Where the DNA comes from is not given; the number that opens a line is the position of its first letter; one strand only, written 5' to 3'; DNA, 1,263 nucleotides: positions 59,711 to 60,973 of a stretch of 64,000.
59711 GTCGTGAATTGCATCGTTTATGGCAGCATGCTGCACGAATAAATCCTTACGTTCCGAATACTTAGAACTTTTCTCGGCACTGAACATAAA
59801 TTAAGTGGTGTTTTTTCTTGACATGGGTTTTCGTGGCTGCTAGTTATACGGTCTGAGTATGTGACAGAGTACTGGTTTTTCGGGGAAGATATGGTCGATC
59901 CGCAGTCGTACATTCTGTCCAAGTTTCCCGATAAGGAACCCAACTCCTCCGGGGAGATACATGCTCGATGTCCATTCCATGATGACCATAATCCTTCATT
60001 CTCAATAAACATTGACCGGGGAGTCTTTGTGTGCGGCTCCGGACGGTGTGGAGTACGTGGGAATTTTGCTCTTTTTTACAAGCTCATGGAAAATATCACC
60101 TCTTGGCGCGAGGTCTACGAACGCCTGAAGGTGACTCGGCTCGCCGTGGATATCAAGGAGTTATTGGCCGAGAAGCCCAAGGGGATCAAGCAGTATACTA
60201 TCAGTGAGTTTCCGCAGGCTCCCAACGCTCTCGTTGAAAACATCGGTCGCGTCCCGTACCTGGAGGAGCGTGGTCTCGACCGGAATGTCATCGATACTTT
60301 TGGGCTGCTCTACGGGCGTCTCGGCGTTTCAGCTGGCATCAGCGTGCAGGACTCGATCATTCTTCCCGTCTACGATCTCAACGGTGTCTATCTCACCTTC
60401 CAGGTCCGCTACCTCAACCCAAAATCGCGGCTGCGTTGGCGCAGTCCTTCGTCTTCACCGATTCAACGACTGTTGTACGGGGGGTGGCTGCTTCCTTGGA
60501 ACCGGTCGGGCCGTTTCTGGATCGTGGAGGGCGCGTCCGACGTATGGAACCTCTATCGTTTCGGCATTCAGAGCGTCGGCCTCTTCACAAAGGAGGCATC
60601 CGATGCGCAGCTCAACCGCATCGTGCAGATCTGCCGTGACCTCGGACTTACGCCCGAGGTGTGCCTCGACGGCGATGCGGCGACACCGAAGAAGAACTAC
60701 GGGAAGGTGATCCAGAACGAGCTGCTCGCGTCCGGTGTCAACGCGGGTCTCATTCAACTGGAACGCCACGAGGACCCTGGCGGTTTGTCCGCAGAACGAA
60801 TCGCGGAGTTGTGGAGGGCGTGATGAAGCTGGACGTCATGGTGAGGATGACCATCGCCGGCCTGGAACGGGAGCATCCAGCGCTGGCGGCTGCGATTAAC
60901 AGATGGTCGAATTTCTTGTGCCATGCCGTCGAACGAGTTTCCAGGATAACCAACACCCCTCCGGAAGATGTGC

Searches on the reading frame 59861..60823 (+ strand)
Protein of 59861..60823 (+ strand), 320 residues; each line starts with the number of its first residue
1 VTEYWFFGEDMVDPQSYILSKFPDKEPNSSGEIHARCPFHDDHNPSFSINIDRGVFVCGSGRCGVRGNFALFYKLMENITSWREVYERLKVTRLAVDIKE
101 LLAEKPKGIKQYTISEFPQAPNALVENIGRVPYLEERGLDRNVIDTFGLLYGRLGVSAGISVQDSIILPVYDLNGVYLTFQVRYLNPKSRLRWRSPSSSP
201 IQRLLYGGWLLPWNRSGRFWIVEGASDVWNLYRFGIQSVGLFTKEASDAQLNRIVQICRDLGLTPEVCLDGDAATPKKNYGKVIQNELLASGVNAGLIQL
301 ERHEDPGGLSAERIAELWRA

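Call 93: search_protein_families(library=phrogs, proteins=[window:59861-60823:+], max_evalue=0.001)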
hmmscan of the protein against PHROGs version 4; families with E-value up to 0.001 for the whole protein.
window:59861-60823:+ (320 aa): 7 families
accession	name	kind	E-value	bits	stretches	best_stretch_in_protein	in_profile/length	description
phrog_47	-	DNA, RNA and nucleotide metabolism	1.3e-28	101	1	17-277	33-289/947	DNA primase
phrog_6444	-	DNA, RNA and nucleotide metabolism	6.3e-14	52.7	1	32-151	35-160/577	DNA primase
phrog_2304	-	DNA, RNA and nucleotide metabolism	2.1e-10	41.8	1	27-77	27-75/133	DNA primase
phrog_360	-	DNA, RNA and nucleotide metabolism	7.3e-10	40.1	1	23-77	17-72/133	DNA primase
phrog_239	-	DNA, RNA and nucleotide metabolism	1.1e-09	38.8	1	27-238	35-215/801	DNA primase/helicase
phrog_6088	-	DNA, RNA and nucleotide metabolism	1.1e-05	25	1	18-236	7-207/772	DNA primase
phrog_18097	-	DNA, RNA and nucleotide metabolism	2.2e-05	25.1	1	34-85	34-83/199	DNA primase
